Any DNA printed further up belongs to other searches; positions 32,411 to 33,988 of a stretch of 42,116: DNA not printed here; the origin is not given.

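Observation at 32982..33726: tsaD has three separate in-frame insertions, each made from a different repeat family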

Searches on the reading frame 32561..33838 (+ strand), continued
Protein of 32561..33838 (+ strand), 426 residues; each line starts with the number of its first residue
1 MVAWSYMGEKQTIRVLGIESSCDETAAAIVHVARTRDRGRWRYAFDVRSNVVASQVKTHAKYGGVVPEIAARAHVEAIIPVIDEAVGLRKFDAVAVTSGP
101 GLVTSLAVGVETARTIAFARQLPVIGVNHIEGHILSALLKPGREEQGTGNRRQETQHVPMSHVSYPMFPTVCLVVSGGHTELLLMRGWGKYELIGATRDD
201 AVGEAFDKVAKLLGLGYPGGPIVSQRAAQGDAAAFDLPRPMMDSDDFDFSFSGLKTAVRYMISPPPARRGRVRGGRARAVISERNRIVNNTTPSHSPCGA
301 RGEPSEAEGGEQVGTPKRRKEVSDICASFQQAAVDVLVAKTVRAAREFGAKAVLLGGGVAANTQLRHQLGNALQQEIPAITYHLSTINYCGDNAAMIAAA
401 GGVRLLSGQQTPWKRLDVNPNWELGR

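Call 24: find_encoding_contigs(protein=P0005, flank=10000, max_places=2)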
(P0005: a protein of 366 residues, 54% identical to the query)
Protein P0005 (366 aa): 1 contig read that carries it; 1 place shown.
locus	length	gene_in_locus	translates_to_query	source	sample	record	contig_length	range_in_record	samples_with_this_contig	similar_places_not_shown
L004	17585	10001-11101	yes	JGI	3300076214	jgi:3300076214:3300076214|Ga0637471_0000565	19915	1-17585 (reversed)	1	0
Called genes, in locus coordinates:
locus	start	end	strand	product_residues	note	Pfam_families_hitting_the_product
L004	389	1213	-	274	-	PF01746:tRNA_m1G_MT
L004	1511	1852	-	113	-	PF13083:KH_KhpA-B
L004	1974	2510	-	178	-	PF00886:Ribosomal_S16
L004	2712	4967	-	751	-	PF02463:SMC_N, PF13175:AAA_15 (faint), PF13476:AAA_23, PF00005:ABC_tran (faint), PF13304:AAA_21 (weak)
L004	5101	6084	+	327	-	PF01368:DHH, PF02272:DHHA1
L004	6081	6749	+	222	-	PF00574:CLP_protease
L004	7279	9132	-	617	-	PF12229:PG_binding_4 (faint), PF04294:VanW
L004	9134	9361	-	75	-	PF11213:DUF3006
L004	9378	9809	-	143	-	PF00011:HSP20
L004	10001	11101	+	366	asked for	PF00814:TsaD, PF22521:HypF_C_2 (faint)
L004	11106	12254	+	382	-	PF01168:Ala_racemase_N, PF00842:Ala_racemase_C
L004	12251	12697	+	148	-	PF02367:TsaE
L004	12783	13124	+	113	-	-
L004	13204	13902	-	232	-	-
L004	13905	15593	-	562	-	PF00437:T2SSE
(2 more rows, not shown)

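Call 28: find_related_loci(query=A1, collection=genome_contigs, flank=6000)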
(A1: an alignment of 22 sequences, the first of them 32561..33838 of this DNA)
Query A1 (426 aa) in genome_contigs; peptide patterns used: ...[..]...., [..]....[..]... (x = any residue, [..] = any of these).
600 stretches matched a pattern (row limit reached: there are more); 592 encode a relative of the query (tblastn E <= 1e-3); the best 80 are kept; 80 distinct loci.
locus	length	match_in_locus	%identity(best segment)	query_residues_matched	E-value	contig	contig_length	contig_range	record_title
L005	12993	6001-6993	43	4-401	2e-95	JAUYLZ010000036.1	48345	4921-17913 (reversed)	MAG: bacterium isolate C24_metabat.bin.60 C24_k141_787678, whole genome shotgun sequence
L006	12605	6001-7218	39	9-424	1e-92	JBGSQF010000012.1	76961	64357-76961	MAG: Candidatus Paceibacteria bacterium isolate JTS-AC323 k141_583835, whole genome shotgun sequence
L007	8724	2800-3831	40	15-424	2e-91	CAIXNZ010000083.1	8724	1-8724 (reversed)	Candidatus Falkowbacteria bacterium isolate AlinenSediments_bin-2611 genome assembly, contig: bin-2611:083/128, whole ge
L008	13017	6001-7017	42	14-424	2e-89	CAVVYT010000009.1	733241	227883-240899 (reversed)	MAG: uncultured Chloroflexia bacterium isolate MFD03899.bin.2.174 genome assembly, contig: contig_741, whole genome shot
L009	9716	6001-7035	40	13-423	2e-89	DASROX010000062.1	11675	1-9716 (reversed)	MAG TPA_asm: Candidatus Saccharimonadales bacterium isolate SMAG_U10279 k141_307852, whole genome shotgun sequence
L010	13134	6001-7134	44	5-424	2e-87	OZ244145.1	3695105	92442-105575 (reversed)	MAG: Chloroflexota bacterium isolate eb05c879-3c2f-44be-9c84-8645a4b398cc genome assembly, chromosome: 1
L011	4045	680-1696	40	9-424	8e-87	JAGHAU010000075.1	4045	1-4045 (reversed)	MAG: Anaerolineales bacterium isolate AUK238 PB_MBMC_192_c_000000000250, whole genome shotgun sequence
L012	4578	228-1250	42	13-424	1e-85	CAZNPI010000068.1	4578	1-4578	MAG TPA_asm: uncultured Gammaproteobacteria bacterium isolate SRP278252_co1_70 genome assembly, contig: NODE_38142_lengt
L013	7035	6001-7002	40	9-398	3e-85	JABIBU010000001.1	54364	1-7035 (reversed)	MAG: Candidatus Magasanikbacteria bacterium isolate SI048_bin34 k141_1816539, whole genome shotgun sequence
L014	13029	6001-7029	41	7-426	4e-85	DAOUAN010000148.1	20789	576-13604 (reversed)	MAG TPA_asm: Anaerolineales bacterium isolate H64_669 k137_45425, whole genome shotgun sequence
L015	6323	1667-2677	42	10-425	5e-85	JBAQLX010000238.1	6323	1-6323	MAG: Desulfosporosinus sp. isolate MFD12106_ilm_asm_bin6 k127_23764, whole genome shotgun sequence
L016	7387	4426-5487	39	1-426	1e-84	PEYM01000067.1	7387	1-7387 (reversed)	MAG: Candidatus Saganbacteria bacterium CG08_land_8_20_14_0_20_45_16 CG08_land_8_20_14_0.20_scaffold_7934_c, whole genom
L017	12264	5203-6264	42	4-422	8e-84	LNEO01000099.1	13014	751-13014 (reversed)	MAG: Deltaproteobacteria bacterium Ga0077539 Ga0077539_1086.1, whole genome shotgun sequence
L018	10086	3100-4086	41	15-424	3e-83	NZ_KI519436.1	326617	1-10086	Paucisalibacillus globulus DSM 18846 K332DRAFT_scaffold00003.3, whole genome shotgun sequence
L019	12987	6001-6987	42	15-424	5e-83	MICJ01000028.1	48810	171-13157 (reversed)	MAG: Syntrophobacterales bacterium GWC2_56_13 gwc2_scaffold_1856, whole genome shotgun sequence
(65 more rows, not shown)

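Call 39: find_encoding_contigs(protein=P0003, flank=3000, max_places=1)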
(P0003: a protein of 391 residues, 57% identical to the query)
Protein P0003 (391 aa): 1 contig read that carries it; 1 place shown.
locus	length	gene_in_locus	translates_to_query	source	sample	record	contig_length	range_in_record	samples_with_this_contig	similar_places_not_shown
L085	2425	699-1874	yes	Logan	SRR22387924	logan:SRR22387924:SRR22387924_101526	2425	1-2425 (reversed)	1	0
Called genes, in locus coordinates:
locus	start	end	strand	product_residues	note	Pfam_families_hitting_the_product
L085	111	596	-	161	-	-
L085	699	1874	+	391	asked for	PF00814:TsaD, PF22521:HypF_C_2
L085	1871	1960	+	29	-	-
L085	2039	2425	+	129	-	?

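Call 40: find_encoding_contigs(protein=P0006, flank=10000, max_places=1)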
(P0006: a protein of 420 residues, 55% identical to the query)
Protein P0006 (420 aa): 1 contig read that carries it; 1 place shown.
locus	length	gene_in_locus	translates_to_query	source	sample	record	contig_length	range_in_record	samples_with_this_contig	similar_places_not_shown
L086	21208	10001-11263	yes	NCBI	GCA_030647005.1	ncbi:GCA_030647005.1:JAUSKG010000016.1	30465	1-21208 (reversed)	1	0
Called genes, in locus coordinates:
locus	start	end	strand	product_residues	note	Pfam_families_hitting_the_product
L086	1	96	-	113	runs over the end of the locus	PF13083:KH_KhpA-B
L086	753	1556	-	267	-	-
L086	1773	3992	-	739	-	PF02463:SMC_N, PF13175:AAA_15 (weak), PF13476:AAA_23, PF13555:AAA_29 (weak), PF00005:ABC_tran (faint), PF13304:AAA_21 (weak)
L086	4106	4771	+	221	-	-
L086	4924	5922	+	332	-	PF01368:DHH, PF02272:DHHA1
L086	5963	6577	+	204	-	PF00574:CLP_protease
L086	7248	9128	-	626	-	PF12229:PG_binding_4 (faint), PF04294:VanW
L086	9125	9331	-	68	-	PF11213:DUF3006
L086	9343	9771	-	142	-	PF00011:HSP20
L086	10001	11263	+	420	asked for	PF00814:TsaD, PF22521:HypF_C_2 (weak)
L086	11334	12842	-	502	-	-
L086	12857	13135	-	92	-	-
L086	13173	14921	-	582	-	-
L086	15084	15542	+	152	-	PF02367:TsaE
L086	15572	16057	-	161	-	-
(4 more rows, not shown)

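Call 41: find_encoding_contigs(protein=P0004, flank=3000, max_places=1)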
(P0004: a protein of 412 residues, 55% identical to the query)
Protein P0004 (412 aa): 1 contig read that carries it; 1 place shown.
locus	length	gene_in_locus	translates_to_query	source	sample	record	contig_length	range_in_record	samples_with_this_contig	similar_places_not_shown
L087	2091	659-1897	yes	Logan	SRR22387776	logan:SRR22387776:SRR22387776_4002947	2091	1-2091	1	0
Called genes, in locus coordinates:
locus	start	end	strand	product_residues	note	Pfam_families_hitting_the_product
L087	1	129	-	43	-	?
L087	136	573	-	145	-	PF00011:HSP20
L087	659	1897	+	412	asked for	PF00814:TsaD, PF22521:HypF_C_2 (weak)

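Call 44: list_cluster_members(proteins=[P0006, P0009, P0011, P0010, P0018, P0046])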
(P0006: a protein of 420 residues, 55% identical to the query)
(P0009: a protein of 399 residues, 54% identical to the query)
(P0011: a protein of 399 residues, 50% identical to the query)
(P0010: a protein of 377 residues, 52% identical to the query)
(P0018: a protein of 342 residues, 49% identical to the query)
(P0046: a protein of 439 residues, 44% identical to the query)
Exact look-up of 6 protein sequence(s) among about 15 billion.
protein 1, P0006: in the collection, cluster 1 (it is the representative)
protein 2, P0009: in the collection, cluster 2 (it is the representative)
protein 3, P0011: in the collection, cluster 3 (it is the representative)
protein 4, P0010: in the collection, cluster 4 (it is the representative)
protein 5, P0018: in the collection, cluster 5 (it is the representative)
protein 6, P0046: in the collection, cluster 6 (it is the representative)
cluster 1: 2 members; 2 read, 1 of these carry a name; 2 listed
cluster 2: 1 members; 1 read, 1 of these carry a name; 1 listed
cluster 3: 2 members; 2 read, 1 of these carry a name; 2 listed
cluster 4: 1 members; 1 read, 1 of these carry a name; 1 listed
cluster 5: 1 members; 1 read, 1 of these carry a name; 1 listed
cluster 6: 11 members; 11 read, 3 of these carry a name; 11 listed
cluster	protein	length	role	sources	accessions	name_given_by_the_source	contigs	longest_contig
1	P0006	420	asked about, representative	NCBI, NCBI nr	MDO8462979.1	MAG: tRNA (adenosine(37)-N6)-threonylcarbamoyltransferase complex transferase subunit ... | tRNA (adenosine(37)-N6)-threonylcarbamoyltransferase complex transferase subunit TsaD ...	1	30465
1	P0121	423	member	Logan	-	-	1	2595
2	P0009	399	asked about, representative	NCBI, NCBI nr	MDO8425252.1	MAG: tRNA (adenosine(37)-N6)-threonylcarbamoyltransferase complex transferase subunit ... | tRNA (adenosine(37)-N6)-threonylcarbamoyltransferase complex transferase subunit TsaD ...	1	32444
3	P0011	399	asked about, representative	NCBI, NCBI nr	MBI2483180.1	tRNA (adenosine(37)-N6)-threonylcarbamoyltransferase complex transferase subunit TsaD ...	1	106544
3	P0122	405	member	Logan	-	-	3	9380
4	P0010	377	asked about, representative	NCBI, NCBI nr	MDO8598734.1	MAG: tRNA (adenosine(37)-N6)-threonylcarbamoyltransferase complex transferase subunit ... | tRNA (adenosine(37)-N6)-threonylcarbamoyltransferase complex transferase subunit TsaD ...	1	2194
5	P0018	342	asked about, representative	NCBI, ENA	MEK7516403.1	MAG: tRNA (adenosine(37)-N6)-threonylcarbamoyltransferase complex transferase subunit ...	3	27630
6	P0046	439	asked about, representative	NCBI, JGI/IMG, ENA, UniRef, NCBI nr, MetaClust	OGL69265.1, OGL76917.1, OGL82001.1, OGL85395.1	hypothetical protein A3B21_04760 [Candidatus Uhrbacteria bacterium ... | tRNA N6-adenosine threonylcarbamoyltransferase n=1 Tax=Candidatus Uhrbacteria bacterium ... | MAG: hypothetical protein A3D58_03145 [Candidatus Uhrbacteria bacterium ...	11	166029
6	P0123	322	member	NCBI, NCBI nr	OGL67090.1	hypothetical protein A2753_00375 [Candidatus Uhrbacteria bacterium ... | MAG: hypothetical protein A2753_00375 [Candidatus Uhrbacteria bacterium ...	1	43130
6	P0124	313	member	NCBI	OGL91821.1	hypothetical protein A3H11_02715, partial [Candidatus Uhrbacteria bacterium ...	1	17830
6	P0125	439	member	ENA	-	-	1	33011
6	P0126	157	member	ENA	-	-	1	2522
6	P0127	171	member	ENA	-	-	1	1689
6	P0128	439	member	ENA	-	-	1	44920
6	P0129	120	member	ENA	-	-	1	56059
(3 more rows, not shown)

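Call 57: find_related_loci(query=window:32561-33838:+, collection=metagenome_contigs, flank=4000)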
Query window:32561-33838:+ (426 aa) in metagenome_contigs; peptide patterns used: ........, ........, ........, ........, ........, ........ (x = any residue, [..] = any of these).
600 stretches matched a pattern (row limit reached: there are more); 591 encode a relative of the query (tblastn E <= 1e-3); the best 80 are kept; 80 distinct loci.
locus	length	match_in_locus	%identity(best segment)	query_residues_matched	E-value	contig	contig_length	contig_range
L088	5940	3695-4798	45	15-424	5e-102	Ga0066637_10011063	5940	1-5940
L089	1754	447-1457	41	15-424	1e-107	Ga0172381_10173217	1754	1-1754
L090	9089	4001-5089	42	15-424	1e-100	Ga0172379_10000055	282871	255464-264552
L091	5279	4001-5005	43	15-401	1e-99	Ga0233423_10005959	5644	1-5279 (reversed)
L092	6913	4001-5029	42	7-424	4e-99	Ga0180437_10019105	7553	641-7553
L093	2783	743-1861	41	13-424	2e-102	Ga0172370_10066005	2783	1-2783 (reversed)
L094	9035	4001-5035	44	13-424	1e-98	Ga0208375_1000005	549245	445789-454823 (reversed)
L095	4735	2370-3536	41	15-424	1e-97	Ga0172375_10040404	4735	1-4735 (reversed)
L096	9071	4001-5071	45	12-426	6e-96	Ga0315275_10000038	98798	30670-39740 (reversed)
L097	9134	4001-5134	39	15-424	5e-96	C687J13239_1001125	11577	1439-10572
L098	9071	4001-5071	43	15-424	9e-96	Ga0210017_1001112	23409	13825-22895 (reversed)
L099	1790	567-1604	41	16-424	1e-101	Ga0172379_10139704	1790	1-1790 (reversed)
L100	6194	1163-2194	42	15-424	5e-95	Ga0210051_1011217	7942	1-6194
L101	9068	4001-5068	39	16-424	9e-95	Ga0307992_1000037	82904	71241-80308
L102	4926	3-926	44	47-424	5e-94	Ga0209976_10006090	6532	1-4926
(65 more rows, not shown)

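Call 59: predict_structure(alignment_id=A6)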
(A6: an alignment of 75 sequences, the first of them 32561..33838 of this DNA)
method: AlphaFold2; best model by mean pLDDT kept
length: 426 residues; sequences in the alignment: 75
mean_pLDDT: 88.2   pTM: 0.87
mean pLDDT of the five models: 88.2, 87.6, 87.0, 86.7, 86.6
residues with pLDDT >= 90: 334; 70-90: 18; 50-70: 42; < 50: 32
segments of 3 or more residues with pLDDT < 50: 152-159, 290-308
pLDDT, mean of each block of 10 residues (from residue 1): 56 97 97 94 95 95 94 98 96 98 98 98 98 96 64 47 81 97 98 97 97 94 97 97 98 96 80 53 52 45 47 81 98 98 98 97 98 98 94 96 97 97 95
secondary structure, 60 per line:
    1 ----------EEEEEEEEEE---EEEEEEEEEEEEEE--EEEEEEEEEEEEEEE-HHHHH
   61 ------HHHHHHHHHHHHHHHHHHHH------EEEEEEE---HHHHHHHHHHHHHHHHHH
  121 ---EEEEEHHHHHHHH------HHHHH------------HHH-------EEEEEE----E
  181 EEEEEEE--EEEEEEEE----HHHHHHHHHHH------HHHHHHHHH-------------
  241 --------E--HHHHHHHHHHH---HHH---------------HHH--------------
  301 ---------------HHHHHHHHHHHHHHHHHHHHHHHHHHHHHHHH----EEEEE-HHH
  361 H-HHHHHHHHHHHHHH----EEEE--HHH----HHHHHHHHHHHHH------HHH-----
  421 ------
elements in order: E11-20 E24-37 E40-54 H56-60 H67-86 E93-99 H103-120 E124-128 H129-136 H143-147 E170-175 E180-187 E190-197 H202-212 H219-227 H252-262 H316-347 E352-356 H358-361 H363-376 E381-384 H394-406
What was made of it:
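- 32561..33841 (+): tsaD coding sequence, 426 aa, intact. AlphaFold model with mean pLDDT 88.2 (call 59).
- On TsaD/Kae1/Qri7 (t6A threonylcarbamoyltransferase): AlphaFold pTM 0.87 (call 59).
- On RPE-like in-frame palindromic element (for insert ii): It is a low-pLDDT segment between confident helices in the model (call 59).
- Low pLDDT is confined to inserts i and ii, and site iii is in the confident core (call 59).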

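Call 73: fold_search(model_id=the predicted structure, library=pdb)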
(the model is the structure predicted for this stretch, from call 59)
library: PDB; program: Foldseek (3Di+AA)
matches with E <= 10: 1049; with E <= 0.001: 220
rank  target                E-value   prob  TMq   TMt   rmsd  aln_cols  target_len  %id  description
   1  3zet_B                4.6e-37  1.00  0.72  0.90   5.6       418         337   38  Structure of a Salmonella typhimurium YgjD-YeaZ heterodimer. (released 2013-03-20)
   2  4wq5_A                2.1e-35  1.00  0.72  0.92   4.3       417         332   38  YgjD(V85E)-YeaZ heterodimer in complex with ATP (released 2015-01-28)
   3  6z81_B                2.1e-35  1.00  0.71  0.89   5.6       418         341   38  TsaBD bound to the inhibitor (released 2021-02-10)
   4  4wq5_B                3.3e-35  1.00  0.72  0.90   5.8       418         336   38  YgjD(V85E)-YeaZ heterodimer in complex with ATP (released 2015-01-28)
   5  4wq4_A                1.3e-34  1.00  0.72  0.91   4.3       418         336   38  E. coli YgjD(E12A)-YeaZ heterodimer in complex with ATP (released 2015-01-28)
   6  6z81_A                1.4e-34  1.00  0.72  0.89   5.1       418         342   38  TsaBD bound to the inhibitor (released 2021-02-10)
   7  4ydu_B                1.5e-34  1.00  0.71  0.89   5.8       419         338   38  Crystal structure of E. coli YgjD-YeaZ heterodimer in complex with ADP (released 2015-03-04)
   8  4ydu_A                2.2e-34  1.00  0.72  0.91   5.7       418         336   38  Crystal structure of E. coli YgjD-YeaZ heterodimer in complex with ADP (released 2015-03-04)
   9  8ifx_A                1.1e-32  1.00  0.70  0.90   3.2       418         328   33  Aquifex aeolicus TsaD-TsaB in complex with ADP (released 2024-03-20)
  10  8iey_A                3.3e-32  1.00  0.70  0.89   5.2       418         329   33  Aquifex aeolicus TsaD-TsaB (released 2024-03-20)
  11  6n9a_D                1.1e-29  1.00  0.64  0.81   7.5       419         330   35  Crystal Structure of Thermotoga maritima threonylcarbamoyladenosine biosynthesis complex TsaB2D2E2 bound to ATP and ca (released 2019-05-22)
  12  6nak_B                5.1e-29  1.00  0.61  0.78   8.1       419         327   34  BACTERIAL PROTEIN COMPLEX TM BDE complex (released 2023-04-26)
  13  6s84_D                3.3e-27  1.00  0.58  0.78   7.8       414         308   31  TsaBDE complex from Thermotoga maritima (released 2019-07-17)
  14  6s84_A                6.2e-27  1.00  0.57  0.77   8.8       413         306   33  TsaBDE complex from Thermotoga maritima (released 2019-07-17)
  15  2ivn                  1.1e-25  1.00  0.67  0.86   5.2       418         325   27  Structure of UP1 protein (released 2007-07-31)
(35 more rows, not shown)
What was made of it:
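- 32561..33841 (+): Foldseek TMt 0.90-0.92 to 3zet_B and 4wq5_A (call 73).
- On TsaD/Kae1/Qri7 (t6A threonylcarbamoyltransferase): Foldseek TMt 0.90-0.92 to E. coli and Salmonella TsaD (call 73).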
